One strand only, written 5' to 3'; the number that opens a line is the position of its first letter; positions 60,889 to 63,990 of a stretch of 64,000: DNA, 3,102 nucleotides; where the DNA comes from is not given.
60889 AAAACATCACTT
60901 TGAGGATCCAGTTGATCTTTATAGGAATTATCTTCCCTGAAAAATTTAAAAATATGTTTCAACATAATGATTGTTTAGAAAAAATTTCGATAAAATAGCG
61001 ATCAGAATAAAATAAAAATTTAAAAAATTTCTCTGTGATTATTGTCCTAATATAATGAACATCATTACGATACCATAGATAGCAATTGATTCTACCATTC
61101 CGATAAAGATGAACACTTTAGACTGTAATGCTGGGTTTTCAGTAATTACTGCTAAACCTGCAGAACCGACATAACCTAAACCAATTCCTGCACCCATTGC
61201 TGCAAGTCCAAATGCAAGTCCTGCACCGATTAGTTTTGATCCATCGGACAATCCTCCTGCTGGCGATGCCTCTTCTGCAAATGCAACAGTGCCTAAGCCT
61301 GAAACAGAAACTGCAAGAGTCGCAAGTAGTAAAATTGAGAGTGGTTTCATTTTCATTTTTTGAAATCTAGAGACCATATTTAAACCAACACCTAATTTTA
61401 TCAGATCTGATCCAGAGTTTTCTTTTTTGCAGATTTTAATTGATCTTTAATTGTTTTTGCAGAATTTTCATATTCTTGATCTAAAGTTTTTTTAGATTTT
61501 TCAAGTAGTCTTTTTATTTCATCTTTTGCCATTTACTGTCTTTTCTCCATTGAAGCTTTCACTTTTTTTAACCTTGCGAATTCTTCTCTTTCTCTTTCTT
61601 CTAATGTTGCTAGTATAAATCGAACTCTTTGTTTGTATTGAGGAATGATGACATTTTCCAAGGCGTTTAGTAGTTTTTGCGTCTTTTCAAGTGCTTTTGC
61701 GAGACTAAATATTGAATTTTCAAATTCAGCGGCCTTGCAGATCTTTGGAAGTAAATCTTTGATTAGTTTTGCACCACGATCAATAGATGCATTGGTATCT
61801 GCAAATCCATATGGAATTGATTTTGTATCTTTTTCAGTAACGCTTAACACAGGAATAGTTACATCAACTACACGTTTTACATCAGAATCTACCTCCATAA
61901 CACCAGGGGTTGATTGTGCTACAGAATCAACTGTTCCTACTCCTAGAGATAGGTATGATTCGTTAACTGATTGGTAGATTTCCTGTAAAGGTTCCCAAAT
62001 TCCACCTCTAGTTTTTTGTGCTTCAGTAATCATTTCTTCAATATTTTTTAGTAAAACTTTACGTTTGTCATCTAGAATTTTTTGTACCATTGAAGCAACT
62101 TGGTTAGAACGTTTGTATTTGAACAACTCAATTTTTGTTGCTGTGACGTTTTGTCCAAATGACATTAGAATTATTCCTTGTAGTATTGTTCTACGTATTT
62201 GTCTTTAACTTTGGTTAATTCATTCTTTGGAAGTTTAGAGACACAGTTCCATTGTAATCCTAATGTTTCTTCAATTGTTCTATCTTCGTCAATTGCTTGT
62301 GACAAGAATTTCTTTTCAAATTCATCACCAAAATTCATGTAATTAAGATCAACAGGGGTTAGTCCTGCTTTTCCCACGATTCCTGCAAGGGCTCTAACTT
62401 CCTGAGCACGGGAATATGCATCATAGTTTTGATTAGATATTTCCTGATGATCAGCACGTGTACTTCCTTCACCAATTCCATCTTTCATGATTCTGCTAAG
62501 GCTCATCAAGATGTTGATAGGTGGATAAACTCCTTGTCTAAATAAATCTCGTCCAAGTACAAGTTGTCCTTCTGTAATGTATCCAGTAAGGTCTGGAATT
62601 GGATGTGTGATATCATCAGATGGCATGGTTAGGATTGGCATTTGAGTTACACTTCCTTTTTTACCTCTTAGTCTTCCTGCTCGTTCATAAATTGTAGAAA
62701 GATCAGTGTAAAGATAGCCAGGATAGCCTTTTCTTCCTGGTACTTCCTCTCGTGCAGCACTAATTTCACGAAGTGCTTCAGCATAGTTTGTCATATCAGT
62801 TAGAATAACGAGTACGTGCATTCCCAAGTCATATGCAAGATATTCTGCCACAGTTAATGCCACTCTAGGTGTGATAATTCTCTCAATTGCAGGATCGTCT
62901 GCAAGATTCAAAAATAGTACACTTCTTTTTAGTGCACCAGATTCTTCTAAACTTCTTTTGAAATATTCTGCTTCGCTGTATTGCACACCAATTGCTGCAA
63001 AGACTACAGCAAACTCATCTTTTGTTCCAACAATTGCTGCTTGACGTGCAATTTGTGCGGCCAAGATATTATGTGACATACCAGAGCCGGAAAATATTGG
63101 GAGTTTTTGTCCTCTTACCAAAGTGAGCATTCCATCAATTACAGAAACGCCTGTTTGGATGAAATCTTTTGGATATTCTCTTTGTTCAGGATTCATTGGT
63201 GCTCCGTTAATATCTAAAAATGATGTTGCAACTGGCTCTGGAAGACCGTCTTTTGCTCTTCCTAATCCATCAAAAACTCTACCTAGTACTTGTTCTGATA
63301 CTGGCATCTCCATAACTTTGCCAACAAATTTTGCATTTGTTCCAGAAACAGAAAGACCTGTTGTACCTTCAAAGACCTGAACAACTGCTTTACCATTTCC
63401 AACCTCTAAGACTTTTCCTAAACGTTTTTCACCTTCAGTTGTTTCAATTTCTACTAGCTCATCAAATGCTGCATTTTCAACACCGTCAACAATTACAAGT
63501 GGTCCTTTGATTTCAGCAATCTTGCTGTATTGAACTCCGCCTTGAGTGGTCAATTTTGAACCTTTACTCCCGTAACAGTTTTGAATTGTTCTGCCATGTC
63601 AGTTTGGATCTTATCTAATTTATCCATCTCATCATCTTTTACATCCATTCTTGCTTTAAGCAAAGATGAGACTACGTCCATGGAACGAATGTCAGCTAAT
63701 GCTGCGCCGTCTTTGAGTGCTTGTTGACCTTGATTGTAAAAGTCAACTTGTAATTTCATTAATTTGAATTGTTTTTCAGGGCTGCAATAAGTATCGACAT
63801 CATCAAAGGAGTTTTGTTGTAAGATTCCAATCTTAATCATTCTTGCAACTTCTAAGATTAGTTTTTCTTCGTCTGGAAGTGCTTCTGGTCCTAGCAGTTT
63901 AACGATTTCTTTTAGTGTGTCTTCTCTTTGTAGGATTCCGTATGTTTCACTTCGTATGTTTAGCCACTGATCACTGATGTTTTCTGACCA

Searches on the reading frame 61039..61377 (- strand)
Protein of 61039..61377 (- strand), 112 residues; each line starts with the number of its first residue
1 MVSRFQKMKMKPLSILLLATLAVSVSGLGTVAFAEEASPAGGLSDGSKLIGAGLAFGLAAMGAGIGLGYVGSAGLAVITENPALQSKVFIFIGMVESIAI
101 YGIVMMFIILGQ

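Call 4: search_protein_families(library=pfam, proteins=[window:61039-61377:-], max_evalue=0.01)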
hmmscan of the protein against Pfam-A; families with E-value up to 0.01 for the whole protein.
window:61039-61377:- (112 aa): 1 family
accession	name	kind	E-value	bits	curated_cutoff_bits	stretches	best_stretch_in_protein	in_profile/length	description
PF00137.26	ATP-synt_C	-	3e-17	63.1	24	1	50-109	1-60/60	ATP synthase subunit C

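Call 43: search_solved_structures(query=window:61039-61377:-, max_evalue=1, show_alignments=4)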
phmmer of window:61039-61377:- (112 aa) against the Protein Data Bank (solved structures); distinct sequences matched with E-value up to 1: 68 (the best 60 are shown).
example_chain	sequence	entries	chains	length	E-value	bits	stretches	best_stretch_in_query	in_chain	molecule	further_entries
5gar_O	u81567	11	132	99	3.9e-12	49.4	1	18-111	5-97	Vacuolar type ATP synthase subunit | V-type ATP synthase, subunit K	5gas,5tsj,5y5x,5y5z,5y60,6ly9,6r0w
8ywt_O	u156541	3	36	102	4.3e-12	49.3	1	18-111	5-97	V-type ATP synthase, subunit K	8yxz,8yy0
6xbw_b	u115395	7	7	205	5.3e-10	42.6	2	50-109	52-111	V-type proton ATPase 21 kDa proteolipid subunit | V-type proton ATPase 21 kDa proteolipid subunit isoform 1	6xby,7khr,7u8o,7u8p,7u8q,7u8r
6wlw_0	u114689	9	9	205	6.4e-10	42.3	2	50-109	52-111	V-type proton ATPase 21 kDa proteolipid subunit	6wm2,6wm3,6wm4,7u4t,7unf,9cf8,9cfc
8xli_b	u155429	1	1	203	6.9e-10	42.2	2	50-109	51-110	ATPase, H+ transporting, V0 subunit B (Predicted), isoform CRA_a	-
6vq6_b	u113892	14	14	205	7.2e-10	42.2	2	50-109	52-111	ATPase, H+ transporting, V0 subunit B (Predicted), isoform CRA_a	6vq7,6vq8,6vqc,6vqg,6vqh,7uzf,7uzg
9bra_b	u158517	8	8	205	7.2e-10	42.2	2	50-109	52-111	V-type proton ATPase 21 kDa proteolipid subunit c''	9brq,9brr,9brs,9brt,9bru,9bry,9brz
6qum_O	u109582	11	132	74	1.1e-08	38.4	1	40-111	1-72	V-type ATP synthase, subunit K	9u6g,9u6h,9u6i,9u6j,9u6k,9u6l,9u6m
8yy1_O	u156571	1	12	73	2.1e-08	37.5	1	41-111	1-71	V-type ATP synthase, subunit K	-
9itj_H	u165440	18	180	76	8.6e-08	35.5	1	45-109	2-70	ATP synthase subunit c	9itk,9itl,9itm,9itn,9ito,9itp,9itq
1wu0_A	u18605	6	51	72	1.8e-07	34.4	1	49-112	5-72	ATP synthase C chain | ATP synthase subunit c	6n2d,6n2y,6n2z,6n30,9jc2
2bl2_A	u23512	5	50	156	2e-07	34.3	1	45-109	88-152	V-TYPE SODIUM ATP SYNTHASE SUBUNIT K | V-Type Sodium ATPase Subunit K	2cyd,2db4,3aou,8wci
7wem_A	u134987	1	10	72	2.3e-07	34.1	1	50-112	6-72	ATP synthase subunit c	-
36qu_g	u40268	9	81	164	3.6e-07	33.5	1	43-109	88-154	V-type proton ATPase subunit c1 | V-type proton ATPase subunit c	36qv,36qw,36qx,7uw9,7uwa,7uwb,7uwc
6wlw_1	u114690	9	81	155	3.3e-06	30.4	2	50-109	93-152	V-type proton ATPase 16 kDa proteolipid subunit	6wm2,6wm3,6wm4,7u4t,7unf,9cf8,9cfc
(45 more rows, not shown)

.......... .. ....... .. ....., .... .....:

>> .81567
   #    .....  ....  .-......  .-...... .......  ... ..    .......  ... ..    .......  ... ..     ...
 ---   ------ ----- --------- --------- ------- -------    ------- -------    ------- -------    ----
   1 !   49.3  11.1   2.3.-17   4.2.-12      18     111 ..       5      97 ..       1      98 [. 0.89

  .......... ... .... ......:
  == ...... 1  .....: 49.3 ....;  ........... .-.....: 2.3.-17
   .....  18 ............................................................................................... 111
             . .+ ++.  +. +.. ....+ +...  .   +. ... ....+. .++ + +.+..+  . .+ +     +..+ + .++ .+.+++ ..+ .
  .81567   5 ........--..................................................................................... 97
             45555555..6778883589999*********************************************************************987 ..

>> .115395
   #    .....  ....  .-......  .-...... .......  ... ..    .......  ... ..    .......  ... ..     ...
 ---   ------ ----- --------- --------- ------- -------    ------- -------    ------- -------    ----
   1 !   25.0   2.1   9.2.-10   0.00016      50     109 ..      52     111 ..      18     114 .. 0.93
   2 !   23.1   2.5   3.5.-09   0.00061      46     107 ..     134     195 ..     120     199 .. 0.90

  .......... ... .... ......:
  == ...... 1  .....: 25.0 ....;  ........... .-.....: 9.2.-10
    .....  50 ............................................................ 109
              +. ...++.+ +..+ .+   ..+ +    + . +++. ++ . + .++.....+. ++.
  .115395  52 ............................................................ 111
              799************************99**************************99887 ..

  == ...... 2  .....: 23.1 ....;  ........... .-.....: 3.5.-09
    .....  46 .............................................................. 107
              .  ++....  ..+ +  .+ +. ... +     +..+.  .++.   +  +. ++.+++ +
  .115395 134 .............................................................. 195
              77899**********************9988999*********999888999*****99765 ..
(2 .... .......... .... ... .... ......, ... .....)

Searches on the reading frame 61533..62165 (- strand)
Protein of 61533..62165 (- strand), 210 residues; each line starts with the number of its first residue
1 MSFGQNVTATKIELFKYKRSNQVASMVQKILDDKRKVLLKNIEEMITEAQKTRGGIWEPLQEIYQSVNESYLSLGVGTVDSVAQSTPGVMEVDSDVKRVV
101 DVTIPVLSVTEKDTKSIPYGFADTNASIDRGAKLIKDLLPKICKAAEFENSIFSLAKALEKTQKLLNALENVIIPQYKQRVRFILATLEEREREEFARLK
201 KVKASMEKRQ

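Call 4: search_protein_families(library=pfam, proteins=[window:61533-62165:-], max_evalue=0.01)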
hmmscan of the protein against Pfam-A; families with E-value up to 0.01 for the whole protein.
window:61533-62165:- (210 aa): 1 family
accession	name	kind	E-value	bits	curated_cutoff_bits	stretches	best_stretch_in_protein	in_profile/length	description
PF01813.22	ATP-synt_D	-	2.1e-48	165.2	25.7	1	13-204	1-196/196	ATP synthase subunit D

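Call 48: find_homologous_proteins(query=window:61533-62165:-, max_evalue=1e-10)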
Query window:61533-62165:- (210 aa): 1604 proteins with E <= 1e-10 among 1871 candidates; the best 120 are listed.
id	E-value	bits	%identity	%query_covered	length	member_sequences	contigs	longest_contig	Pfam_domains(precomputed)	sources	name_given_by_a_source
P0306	1.4e-126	437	100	100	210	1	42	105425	PF01813.23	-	-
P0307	3.1e-126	436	100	100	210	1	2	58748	PF01813.23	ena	-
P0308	3.7e-126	436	100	100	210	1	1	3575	PF01813.23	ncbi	-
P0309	8.1e-126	435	99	100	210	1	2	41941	PF01813.23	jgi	jgi:V/A-type H+-transporting ATPase subunit D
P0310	2.0e-125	434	99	100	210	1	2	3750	PF01813.23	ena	-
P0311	5.2e-125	432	99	100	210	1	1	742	PF01813.23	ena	-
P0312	5.3e-125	432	99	100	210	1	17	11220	PF01813.23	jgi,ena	-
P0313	7.5e-125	432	99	100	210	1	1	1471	PF01813.23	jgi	-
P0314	1.0e-124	431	99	100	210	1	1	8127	PF01813.23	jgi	-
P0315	1.2e-124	431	98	100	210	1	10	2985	PF01813.23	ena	-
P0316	1.5e-124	431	98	100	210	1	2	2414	PF01813.23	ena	-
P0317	1.5e-124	431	99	100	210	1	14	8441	PF01813.23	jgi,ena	-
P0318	1.6e-124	431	98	100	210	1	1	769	PF01813.23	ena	-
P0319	2.0e-124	430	98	100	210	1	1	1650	PF01813.23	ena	-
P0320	2.5e-124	430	98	100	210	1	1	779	PF01813.23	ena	-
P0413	2.2e-122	424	97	100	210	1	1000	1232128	PF01813.23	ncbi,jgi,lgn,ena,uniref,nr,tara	ncbi:ATPase [Candidatus Nitrosopelagicus brevis]|jgi:V/A-type H+-transporting ATPase subunit D|unire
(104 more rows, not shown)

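Call 49: find_encoding_contigs(protein=P0413, flank=10000, max_places=3)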
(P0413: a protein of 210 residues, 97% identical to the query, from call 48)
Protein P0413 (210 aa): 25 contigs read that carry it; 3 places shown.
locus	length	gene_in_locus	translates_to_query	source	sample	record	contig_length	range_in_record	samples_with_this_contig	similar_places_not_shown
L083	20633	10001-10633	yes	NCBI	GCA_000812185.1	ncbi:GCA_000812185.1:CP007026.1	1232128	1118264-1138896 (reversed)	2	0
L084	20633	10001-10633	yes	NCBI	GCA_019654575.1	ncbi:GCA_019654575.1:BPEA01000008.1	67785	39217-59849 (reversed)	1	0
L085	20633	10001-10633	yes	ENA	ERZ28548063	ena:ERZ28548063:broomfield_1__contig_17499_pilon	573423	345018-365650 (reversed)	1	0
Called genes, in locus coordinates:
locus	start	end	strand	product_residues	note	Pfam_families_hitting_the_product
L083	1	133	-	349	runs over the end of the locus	PF01992:vATP-synt_AC39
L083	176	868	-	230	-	-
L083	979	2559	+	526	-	PF00909:Ammonium_transp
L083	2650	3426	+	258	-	PF00581:Rhodanese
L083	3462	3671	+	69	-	-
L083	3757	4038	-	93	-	-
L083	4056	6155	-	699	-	PF01496:V_ATPase_I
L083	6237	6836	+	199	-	PF01991:vATP-synt_E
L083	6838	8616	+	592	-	PF02874:ATP-synt_ab_N, PF16886:ATP-synt_ab_Xtn, PF00006:ATP-synt_ab, PF22919:ATP-synt_VA_C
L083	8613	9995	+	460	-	PF02874:ATP-synt_ab_N, PF00006:ATP-synt_ab, PF22919:ATP-synt_VA_C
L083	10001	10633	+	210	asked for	PF01813:ATP-synt_D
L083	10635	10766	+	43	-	-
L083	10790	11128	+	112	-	PF00137:ATP-synt_C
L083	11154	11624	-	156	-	PF01948:PyrI, PF02748:PyrI_C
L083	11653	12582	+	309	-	PF02729:OTCace_N, PF00185:OTCace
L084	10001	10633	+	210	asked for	PF01813:ATP-synt_D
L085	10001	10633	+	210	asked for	PF01813:ATP-synt_D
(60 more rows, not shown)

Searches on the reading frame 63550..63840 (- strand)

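Call 4: search_protein_families(library=pfam, proteins=[window:63550-63840:-], max_evalue=0.01)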
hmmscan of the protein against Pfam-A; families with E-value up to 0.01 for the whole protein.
window:63550-63840:- (96 aa): 1 family
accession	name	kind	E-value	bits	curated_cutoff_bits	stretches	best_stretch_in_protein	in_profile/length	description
PF22919.1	ATP-synt_VA_C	-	1.6e-06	28.5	24.7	1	5-48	58-97/101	C-terminal domain of V and A type ATP synthase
